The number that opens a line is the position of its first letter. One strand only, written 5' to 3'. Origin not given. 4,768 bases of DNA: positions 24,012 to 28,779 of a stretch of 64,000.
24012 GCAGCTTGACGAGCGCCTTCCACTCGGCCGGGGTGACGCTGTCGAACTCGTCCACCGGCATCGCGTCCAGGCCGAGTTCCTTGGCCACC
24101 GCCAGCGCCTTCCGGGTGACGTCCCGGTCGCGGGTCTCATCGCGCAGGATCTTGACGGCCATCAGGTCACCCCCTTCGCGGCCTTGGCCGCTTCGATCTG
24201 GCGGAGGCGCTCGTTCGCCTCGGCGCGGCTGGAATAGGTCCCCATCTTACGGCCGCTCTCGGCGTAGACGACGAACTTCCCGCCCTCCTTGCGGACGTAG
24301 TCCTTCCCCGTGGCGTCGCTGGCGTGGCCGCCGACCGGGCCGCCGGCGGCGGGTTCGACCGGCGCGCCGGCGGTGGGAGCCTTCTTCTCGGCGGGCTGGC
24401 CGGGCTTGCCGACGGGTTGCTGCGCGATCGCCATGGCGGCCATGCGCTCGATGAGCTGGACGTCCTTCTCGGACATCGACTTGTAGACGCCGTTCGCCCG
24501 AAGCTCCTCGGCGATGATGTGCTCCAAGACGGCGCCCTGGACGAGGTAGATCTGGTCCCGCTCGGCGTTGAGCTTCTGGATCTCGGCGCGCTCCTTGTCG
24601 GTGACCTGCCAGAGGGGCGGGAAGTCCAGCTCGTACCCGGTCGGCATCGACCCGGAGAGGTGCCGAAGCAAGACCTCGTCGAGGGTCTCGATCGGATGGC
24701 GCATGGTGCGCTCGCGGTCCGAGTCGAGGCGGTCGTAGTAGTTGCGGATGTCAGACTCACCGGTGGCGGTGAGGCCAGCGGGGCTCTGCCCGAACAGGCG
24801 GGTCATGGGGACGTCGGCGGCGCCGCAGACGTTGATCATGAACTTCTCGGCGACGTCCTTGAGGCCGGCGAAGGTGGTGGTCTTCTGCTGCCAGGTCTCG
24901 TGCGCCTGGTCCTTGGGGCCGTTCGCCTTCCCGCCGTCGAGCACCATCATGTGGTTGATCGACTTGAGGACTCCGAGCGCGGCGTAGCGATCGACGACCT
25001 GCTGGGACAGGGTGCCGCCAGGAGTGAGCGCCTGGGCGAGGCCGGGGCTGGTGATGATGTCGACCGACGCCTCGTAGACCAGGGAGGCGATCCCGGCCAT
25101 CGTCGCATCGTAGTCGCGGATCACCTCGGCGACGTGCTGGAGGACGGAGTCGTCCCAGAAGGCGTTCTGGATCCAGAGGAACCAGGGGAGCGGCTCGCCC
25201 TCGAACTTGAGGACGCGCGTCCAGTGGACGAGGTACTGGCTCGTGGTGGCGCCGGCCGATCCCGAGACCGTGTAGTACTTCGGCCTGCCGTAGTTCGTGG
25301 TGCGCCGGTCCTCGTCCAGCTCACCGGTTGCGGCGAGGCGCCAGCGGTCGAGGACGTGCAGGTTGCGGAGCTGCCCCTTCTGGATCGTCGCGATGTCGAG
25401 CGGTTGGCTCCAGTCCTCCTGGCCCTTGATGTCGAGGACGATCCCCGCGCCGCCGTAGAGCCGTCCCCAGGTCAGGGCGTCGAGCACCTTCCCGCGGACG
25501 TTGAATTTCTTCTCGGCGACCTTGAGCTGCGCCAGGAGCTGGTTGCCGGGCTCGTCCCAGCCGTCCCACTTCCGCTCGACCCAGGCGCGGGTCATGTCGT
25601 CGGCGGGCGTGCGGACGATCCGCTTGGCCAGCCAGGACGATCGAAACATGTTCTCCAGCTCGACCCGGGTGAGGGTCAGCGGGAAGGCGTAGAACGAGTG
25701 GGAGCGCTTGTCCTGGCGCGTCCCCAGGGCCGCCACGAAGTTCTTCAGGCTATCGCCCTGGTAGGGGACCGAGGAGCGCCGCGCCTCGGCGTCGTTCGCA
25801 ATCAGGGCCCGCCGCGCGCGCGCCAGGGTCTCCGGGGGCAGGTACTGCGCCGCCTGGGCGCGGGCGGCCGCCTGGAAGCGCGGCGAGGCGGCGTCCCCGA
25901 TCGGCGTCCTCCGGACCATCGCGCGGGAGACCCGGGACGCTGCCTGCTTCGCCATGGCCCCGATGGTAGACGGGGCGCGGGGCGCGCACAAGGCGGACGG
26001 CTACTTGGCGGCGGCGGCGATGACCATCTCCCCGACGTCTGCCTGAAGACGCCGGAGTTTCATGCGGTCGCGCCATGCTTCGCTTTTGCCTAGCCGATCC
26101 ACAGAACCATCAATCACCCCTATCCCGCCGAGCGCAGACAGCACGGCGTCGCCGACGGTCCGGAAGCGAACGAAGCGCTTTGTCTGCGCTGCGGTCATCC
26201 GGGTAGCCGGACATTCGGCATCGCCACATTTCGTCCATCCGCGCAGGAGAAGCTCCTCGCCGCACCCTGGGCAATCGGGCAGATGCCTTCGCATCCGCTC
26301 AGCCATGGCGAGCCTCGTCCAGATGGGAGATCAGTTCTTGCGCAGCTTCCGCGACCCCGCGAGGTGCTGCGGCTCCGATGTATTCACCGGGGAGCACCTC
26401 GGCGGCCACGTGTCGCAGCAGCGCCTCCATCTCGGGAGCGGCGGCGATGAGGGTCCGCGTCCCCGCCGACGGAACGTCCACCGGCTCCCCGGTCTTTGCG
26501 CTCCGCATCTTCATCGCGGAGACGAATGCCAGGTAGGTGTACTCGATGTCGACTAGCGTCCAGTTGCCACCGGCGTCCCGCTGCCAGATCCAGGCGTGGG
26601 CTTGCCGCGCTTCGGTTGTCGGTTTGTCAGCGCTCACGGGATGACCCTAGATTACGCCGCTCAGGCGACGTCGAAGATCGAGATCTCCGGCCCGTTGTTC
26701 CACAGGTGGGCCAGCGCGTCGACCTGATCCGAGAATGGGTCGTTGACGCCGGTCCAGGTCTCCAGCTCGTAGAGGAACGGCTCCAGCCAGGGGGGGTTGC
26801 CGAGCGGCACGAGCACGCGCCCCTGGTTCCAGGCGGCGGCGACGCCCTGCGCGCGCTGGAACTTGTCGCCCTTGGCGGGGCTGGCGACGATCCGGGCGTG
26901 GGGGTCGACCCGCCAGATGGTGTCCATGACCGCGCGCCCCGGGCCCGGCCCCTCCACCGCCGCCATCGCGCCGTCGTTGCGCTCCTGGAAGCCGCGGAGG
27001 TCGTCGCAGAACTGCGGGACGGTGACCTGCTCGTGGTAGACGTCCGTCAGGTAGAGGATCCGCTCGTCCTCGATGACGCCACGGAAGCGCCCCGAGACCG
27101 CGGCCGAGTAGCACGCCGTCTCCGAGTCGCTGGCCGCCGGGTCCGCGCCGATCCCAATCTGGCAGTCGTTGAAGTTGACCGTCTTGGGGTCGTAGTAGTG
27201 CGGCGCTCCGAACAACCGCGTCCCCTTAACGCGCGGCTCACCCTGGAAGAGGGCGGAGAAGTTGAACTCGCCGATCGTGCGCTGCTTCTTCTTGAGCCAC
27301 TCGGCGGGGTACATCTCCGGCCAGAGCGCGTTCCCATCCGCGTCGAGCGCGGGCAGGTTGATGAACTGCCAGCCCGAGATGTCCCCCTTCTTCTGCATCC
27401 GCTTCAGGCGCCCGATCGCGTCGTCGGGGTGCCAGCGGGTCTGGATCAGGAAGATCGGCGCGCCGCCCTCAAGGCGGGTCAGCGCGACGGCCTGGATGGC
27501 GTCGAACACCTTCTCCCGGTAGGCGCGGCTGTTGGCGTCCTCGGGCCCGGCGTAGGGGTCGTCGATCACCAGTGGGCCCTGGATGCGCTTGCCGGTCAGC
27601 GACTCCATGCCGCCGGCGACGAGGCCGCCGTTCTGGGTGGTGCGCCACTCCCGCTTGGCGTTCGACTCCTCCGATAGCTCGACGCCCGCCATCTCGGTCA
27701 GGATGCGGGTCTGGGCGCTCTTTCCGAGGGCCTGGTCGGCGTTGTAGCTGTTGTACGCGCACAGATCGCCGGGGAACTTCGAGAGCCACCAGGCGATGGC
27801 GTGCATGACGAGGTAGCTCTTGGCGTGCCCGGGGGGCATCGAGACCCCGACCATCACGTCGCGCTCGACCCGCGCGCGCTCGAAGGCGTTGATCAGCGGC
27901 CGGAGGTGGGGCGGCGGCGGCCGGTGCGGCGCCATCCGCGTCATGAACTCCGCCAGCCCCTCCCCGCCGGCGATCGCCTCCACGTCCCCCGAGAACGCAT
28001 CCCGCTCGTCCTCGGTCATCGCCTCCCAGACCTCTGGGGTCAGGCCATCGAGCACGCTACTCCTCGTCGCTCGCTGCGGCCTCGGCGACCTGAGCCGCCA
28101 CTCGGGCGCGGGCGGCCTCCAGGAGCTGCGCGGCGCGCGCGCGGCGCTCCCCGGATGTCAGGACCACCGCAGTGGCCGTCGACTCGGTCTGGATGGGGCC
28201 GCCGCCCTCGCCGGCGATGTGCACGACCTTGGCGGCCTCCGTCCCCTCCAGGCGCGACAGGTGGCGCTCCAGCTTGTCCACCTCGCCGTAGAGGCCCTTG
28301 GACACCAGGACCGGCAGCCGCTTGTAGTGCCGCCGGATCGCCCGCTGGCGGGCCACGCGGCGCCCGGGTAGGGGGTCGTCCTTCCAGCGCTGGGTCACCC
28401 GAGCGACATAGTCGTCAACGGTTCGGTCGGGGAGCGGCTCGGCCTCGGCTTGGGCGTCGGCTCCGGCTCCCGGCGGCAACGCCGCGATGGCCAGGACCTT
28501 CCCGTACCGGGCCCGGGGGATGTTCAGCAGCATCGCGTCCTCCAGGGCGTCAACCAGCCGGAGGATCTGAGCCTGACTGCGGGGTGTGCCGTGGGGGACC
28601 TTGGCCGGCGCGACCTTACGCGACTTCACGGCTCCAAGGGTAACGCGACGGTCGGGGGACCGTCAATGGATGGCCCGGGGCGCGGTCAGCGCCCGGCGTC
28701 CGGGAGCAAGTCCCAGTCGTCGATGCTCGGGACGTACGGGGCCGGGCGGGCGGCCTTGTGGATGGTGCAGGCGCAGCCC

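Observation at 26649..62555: Eleven intergenic copies of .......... on the coding strand: a candidate phage-specific promoter class, four of them 9-10 nt from SD-less start codons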

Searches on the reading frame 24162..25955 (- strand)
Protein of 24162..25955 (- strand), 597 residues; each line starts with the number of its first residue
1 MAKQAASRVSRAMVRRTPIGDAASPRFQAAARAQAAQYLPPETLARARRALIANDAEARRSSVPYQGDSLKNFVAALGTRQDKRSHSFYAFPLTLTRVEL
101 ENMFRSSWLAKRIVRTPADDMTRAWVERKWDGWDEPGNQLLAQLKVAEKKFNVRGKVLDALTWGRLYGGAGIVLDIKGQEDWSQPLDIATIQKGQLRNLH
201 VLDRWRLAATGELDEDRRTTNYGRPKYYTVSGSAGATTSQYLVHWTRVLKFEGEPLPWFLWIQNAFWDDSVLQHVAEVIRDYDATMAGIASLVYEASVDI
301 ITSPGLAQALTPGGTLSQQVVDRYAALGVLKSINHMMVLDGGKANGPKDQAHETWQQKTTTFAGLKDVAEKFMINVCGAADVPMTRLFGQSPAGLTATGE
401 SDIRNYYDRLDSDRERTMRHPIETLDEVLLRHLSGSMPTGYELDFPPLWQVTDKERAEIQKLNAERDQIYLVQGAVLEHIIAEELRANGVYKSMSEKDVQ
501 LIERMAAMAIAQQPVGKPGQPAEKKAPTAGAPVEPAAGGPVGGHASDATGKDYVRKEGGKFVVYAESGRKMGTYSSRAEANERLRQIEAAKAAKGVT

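Call 8: search_dna_similar(query=window:24162-25955:-, collection=phages, mode=protein, max_rows=15)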
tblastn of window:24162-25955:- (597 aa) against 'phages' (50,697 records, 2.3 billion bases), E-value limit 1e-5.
Records with a match: 1612; places in all: 1615; records where one place covers at least 80% of the query: 27.
Best place of each record, by identity: <60% 1612.
By first word of the organism name: Klebsiella 476; Escherichia 331; Vibrio 274; Acinetobacter 92; Xanthomonas 39; Shigella 33; Aeromonas 32; Salmonella 27; Erwinia 27; Yersinia 26; and 50 more.
By host as written in the record: - 366; Klebsiella pneumoniae 213; Escherichia coli 98; Acinetobacter baumannii 44; Escherichia coli DSM 12242 43; Escherichia coli K-12 MG1655 35; Campylobacter jejuni 19; Vibrio cyclitrophicus 16; and 374 more.
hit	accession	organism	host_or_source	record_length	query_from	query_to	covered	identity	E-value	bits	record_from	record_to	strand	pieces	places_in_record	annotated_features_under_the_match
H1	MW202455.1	Caudoviricetes sp.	Manatee Spring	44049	43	517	80%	44.0%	3e-120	397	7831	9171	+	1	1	hypothetical protein (x2)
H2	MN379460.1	Vibrio phage Rostov M3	Vibrio cholerae O1 Classical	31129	60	591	89%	32.6%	4e-68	246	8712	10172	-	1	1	putative portal protein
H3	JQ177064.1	Vibrio phage vB_VchM-138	Vibrio cholerae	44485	60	591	89%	32.6%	4e-68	246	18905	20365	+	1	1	putative portal protein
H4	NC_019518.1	Vibrio phage vB_VchM-138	Vibrio cholerae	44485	60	591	89%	32.6%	4e-68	246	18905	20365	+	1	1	portal protein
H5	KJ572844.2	Vibrio phage 24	Vibrio cholerae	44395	60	591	89%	32.6%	2e-67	244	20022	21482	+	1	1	putative portal protein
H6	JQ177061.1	Vibrio phage CP-T1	Vibrio cholerae ElTor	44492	60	591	89%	32.6%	2e-67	244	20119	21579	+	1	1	putative portal protein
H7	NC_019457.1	Vibrio phage CP-T1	Vibrio cholerae ElTor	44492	60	591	89%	32.6%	2e-67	244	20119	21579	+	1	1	portal protein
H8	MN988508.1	Rhizobium phage RHph_I36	Rhizobium phaseoli GR56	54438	63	557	83%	33.7%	1e-68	248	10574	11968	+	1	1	putative portal protein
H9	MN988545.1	Rhizobium phage RHph_Y1_1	Rhizobium phaseoli Y1_1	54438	63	557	83%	33.7%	1e-68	248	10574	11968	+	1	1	putative portal protein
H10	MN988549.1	Rhizobium phage RHph_Y2_17_2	Rhizobium etli Y2_17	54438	63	557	83%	33.7%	1e-68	248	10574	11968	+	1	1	putative portal protein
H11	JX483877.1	Rhizobium phage RHEph05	Rhizobium etli GR56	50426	63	557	83%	33.7%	1e-68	248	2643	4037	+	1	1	putative head protein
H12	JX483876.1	Rhizobium phage RHEph04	Rhizobium etli GR56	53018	63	557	83%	33.7%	1e-68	248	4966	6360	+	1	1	putative head protein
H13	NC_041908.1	Rhizobium phage RHEph04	Rhizobium etli GR56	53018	63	557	83%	33.7%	1e-68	248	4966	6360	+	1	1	portal protein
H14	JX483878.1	Rhizobium phage RHEph06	Rhizobium etli GR56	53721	63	557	83%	33.7%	1e-68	248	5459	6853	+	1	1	putative head protein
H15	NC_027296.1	Rhizobium phage RHEph06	Rhizobium etli GR56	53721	63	557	83%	33.7%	1e-68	248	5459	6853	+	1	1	portal protein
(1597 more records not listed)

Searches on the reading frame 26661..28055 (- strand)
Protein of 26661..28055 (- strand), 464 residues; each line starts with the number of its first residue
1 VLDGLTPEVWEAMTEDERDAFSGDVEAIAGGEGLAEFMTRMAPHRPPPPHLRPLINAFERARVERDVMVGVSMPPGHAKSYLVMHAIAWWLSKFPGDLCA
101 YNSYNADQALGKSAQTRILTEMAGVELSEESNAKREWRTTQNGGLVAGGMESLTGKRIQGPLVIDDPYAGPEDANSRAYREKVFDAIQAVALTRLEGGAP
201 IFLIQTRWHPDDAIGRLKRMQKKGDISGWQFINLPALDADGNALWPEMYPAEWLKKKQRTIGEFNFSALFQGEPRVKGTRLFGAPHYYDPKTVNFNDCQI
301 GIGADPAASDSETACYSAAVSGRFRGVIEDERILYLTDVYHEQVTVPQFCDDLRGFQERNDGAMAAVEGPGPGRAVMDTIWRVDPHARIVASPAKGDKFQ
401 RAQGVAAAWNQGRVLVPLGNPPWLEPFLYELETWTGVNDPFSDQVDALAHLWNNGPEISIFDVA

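Call 48: search_dna_similar(query=window:26661-28055:-, collection=phages, mode=protein, max_rows=12)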
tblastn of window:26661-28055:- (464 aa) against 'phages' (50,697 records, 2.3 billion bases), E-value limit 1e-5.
Records with a match: 1420; places in all: 1422; records where one place covers at least 80% of the query: 364.
Best place of each record, by identity: <60% 1420.
By first word of the organism name: Mycobacterium 471; Microbacterium 273; Gordonia 165; Vibrio 64; Acinetobacter 47; Brucella 41; Lactococcus 35; Xanthomonas 24; Bacteroides 23; Streptococcus 23; and 67 more.
By host as written in the record: Mycobacterium smegmatis mc2 155 333; Gordonia terrae 3612 127; - 117; Microbacterium foliorum NRRL B-24224 SEA 111; Microbacterium foliorum NRRL B-24224 104; Mycobacterium smegmatis mc#155 78; Microbacterium paraoxydans NWU1 27; Acinetobacter baumannii 18; and 216 more.
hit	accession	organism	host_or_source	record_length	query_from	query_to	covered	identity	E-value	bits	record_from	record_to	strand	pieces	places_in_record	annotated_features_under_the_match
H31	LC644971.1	Acetobacter phage phiAO1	Acetobacter orleanensis NBRC 3170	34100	55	449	85%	30.3%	2e-23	109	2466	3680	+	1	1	phage Terminase protein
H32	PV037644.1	Bacillus phage vB_BcM_CUBc25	Bacillus cereus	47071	67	464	86%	30.0%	5e-32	135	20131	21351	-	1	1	terminase large subunit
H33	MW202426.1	Caudoviricetes sp.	Manatee Spring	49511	59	462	87%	29.0%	7e-32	135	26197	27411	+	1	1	terminase large subunit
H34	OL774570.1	Aeromonas phage phiA008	Aeromonas sp.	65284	62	451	84%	29.5%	6e-25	114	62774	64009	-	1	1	hypothetical protein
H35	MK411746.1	Arthrobacter phage Sonali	Arthrobacter globiformis B-2979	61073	57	453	86%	29.0%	5e-19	96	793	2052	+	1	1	2: terminase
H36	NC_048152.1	Arthrobacter phage Sonali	Arthrobacter globiformis B-2979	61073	57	453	86%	29.0%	5e-19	96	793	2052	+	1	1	2: terminase large subunit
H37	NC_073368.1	Microbacterium phage Megan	Microbacterium paraoxydans NWU1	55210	57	450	85%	29.2%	1e-21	104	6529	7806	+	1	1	10: terminase large subunit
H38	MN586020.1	Microbacterium phage Megan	Microbacterium paraoxydans NWU1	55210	57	450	85%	29.2%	1e-21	104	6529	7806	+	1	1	10: terminase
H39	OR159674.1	Microbacterium phage Nicole72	Microbacterium paraoxydans NWU1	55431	57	450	85%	28.4%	6e-19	96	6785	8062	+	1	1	11: terminase large subunit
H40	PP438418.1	Microcystis phage Mwe-JY26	Microcystis wesenbergii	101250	71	450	82%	29.3%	1e-30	131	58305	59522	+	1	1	terminase large subunit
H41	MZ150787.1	Microbacterium phage QuadZero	Microbacterium foliorum NRRL B-24224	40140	69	455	83%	28.5%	5e-22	105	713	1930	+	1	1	2: terminase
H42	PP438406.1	Microcystis phage Mwe-JY13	Microcystis wesenbergii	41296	73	448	81%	29.2%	8e-20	99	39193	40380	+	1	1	putative terminase large subunit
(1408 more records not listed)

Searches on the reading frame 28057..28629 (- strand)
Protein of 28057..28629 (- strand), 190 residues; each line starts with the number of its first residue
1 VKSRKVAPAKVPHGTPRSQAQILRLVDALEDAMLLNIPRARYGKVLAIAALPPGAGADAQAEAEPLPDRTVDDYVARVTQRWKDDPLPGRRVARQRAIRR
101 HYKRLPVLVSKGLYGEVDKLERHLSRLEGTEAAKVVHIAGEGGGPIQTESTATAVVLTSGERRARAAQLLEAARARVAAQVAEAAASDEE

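Call 39: search_protein_families(library=pfam, proteins=[window:28057-28629:-], max_evalue=0.05)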
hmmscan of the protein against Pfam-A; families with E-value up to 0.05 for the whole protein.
window:28057-28629:- (190 aa): 0 families
